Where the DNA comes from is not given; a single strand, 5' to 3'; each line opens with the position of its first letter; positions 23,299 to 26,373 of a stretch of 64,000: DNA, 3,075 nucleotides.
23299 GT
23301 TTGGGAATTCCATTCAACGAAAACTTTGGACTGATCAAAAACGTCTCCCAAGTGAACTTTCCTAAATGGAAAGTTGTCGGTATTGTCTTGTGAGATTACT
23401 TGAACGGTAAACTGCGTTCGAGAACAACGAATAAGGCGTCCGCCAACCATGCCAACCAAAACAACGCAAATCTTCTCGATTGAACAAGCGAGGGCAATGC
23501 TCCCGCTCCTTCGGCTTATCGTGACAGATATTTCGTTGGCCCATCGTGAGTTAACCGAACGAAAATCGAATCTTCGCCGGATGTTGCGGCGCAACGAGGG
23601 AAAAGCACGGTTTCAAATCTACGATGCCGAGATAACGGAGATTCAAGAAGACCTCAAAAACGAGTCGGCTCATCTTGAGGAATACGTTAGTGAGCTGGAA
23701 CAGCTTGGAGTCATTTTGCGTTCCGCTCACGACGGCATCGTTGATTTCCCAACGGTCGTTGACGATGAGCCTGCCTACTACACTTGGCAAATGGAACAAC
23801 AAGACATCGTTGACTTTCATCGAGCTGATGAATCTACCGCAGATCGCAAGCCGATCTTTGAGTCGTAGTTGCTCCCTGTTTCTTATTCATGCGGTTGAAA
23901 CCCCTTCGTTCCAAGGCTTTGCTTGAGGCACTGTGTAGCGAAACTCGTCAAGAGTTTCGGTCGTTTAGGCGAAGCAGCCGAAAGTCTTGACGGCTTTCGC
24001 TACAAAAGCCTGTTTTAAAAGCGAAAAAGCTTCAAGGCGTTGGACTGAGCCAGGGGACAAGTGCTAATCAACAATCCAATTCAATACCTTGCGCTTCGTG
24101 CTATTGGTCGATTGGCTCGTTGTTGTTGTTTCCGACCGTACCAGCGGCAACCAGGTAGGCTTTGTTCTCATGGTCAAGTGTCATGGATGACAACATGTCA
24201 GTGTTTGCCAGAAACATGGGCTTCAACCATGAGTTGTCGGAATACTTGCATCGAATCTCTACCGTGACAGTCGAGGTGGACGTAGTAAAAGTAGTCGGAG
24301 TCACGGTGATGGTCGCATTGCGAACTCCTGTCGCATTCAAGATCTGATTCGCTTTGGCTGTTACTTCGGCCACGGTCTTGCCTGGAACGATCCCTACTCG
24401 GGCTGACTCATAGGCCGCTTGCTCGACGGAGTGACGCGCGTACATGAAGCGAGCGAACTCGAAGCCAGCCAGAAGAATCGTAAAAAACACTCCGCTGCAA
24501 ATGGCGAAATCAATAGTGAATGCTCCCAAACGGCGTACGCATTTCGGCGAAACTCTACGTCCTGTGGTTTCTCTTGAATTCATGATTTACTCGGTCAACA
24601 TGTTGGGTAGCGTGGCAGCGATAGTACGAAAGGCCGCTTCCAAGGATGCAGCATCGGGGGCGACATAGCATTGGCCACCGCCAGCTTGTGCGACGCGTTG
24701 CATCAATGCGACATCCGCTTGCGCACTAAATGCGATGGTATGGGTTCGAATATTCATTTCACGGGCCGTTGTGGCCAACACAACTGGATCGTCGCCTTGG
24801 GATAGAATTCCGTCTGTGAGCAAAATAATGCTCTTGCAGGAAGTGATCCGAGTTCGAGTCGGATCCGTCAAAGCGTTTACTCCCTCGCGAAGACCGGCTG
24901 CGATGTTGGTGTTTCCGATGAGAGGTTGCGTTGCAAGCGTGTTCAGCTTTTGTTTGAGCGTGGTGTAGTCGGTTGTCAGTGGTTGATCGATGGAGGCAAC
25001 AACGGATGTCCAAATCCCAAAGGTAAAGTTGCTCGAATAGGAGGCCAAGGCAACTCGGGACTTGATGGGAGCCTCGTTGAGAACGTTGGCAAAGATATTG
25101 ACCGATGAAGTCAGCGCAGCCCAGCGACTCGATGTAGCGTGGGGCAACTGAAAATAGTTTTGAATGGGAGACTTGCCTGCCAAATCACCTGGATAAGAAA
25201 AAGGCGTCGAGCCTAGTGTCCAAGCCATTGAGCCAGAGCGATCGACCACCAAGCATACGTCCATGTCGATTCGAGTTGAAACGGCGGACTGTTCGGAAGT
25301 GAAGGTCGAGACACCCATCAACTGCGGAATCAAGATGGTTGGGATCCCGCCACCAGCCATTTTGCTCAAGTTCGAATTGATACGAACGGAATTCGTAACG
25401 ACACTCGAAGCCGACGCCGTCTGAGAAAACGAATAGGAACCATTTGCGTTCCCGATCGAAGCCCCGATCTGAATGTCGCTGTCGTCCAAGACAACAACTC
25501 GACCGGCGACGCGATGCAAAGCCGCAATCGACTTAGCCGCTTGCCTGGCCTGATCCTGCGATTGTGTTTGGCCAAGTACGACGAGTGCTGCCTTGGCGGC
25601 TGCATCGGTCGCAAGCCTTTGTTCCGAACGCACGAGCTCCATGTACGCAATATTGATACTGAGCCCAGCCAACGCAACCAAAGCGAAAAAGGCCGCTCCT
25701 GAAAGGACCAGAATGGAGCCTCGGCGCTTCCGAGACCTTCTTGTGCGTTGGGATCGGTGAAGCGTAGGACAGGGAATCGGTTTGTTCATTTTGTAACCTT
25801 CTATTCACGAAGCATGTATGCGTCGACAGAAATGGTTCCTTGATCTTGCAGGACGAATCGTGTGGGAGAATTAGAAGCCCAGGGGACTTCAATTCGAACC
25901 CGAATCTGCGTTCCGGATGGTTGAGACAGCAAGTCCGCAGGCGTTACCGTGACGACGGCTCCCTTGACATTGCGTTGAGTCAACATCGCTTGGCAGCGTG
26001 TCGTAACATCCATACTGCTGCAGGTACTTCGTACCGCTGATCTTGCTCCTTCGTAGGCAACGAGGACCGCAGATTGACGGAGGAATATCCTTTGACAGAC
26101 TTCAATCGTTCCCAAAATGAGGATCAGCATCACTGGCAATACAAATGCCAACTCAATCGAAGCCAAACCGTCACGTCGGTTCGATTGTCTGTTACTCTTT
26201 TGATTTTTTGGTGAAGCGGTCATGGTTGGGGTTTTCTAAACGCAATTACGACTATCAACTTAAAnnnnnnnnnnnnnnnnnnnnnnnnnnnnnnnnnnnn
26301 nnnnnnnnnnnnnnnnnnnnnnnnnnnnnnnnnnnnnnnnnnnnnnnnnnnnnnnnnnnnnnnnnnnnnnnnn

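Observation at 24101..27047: Orphan Tad tip cassette: DUF4114-TadE-TadG(vWA)-TadE without Flp pilin or assembly genes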

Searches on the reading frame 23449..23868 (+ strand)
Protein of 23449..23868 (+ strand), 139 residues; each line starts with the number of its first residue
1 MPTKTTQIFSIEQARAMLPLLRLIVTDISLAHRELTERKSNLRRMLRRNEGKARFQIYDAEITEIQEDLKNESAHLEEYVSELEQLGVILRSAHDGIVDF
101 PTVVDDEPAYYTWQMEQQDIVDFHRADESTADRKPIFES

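Call 41: search_protein_families(library=pfam, proteins=[window:23449-23868:+], max_evalue=0.001)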
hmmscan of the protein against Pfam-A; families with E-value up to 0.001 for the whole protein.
window:23449-23868:+ (139 aa): 1 family
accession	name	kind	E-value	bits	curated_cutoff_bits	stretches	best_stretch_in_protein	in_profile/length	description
PF09969.14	DUF2203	-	7.1e-26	91.7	24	1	8-136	2-122/122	Uncharacterized conserved protein (DUF2203)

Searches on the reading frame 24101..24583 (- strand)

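Call 3: search_protein_families(library=pfam, proteins=[window:24101-24583:-], max_evalue=0.01)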
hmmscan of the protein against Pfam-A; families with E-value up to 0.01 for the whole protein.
window:24101-24583:- (160 aa): 1 family
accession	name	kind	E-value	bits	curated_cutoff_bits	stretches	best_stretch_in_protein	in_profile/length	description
PF07811.17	TadE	-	2.3e-12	47.2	22.9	1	20-62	1-43/43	TadE-like protein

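Call 4: search_protein_families(library=ncbifam, proteins=[window:24101-24583:-], max_evalue=0.01)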
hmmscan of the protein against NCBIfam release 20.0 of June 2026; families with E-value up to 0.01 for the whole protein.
window:24101-24583:- (160 aa): 0 families

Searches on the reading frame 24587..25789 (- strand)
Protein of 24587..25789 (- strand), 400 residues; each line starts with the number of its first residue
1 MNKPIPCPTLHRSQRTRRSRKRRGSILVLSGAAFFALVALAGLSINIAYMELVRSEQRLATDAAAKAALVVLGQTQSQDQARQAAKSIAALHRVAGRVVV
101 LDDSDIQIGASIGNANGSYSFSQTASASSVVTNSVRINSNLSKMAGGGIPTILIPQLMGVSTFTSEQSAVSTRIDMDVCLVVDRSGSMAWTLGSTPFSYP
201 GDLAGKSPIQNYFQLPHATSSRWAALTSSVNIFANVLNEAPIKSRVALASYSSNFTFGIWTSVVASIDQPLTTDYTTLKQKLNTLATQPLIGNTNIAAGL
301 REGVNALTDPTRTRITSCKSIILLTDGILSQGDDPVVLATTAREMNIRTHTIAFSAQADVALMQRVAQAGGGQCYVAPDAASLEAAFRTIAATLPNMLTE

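Call 3: search_protein_families(library=pfam, proteins=[window:24587-25789:-], max_evalue=0.01)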
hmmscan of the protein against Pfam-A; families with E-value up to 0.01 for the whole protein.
window:24587-25789:- (400 aa): 4 families
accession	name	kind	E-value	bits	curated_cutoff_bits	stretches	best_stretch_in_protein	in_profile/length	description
PF00092.34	VWA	-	4.4e-16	60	23.8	1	177-386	1-171/174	von Willebrand factor type A domain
PF13768.12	VWA_3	-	3.6e-08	34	27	1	273-374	56-153/155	von Willebrand factor type A domain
PF13519.12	VWA_2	-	1.3e-07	32.7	27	1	179-327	2-106/107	von Willebrand factor type A domain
PF13400.11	Tad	-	0.0089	16.8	22.3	1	24-68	1-44/47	Putative Flp pilus-assembly TadE/G-like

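Call 4: search_protein_families(library=ncbifam, proteins=[window:24587-25789:-], max_evalue=0.01)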
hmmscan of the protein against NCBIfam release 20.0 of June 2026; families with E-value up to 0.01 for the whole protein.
window:24587-25789:- (400 aa): 3 families
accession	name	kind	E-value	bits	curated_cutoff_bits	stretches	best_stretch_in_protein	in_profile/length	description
TIGR00868.1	hCaCC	subfamily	1.6e-06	26.2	900.85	1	281-393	370-479/863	calcium-activated chloride channel protein 1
TIGR03788.1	marine_srt_targ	equivalog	0.00083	17.9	551.65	0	292-389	347-440/629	marine proteobacterial sortase target protein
NF033757.1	gliding_CglB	equivalog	0.0083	15.2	200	0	160-286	19-146/402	adventurous gliding motility lipoprotein CglB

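Call 77: search_solved_structures(query=window:24587-25789:-, max_evalue=0.01)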
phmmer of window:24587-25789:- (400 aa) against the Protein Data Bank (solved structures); distinct sequences matched with E-value up to 0.01: 1.
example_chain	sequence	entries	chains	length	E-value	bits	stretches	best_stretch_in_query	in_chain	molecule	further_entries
3rag_A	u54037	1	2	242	0.0088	18.4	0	312-382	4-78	uncharacterized protein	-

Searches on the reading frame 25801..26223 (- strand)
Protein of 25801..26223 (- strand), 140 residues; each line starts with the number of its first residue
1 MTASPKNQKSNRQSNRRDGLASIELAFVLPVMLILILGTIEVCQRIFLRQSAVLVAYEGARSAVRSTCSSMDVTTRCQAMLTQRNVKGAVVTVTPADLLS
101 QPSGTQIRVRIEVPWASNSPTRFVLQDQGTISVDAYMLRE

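Call 3: search_protein_families(library=pfam, proteins=[window:25801-26223:-], max_evalue=0.01)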
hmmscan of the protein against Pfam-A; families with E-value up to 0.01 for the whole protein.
window:25801-26223:- (140 aa): 1 family
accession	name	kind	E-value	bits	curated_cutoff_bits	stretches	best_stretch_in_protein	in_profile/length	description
PF07811.17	TadE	-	6.4e-11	42.6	22.9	1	19-61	1-43/43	TadE-like protein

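Call 4: search_protein_families(library=ncbifam, proteins=[window:25801-26223:-], max_evalue=0.01)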
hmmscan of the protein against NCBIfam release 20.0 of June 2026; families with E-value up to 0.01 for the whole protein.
window:25801-26223:- (140 aa): 0 families
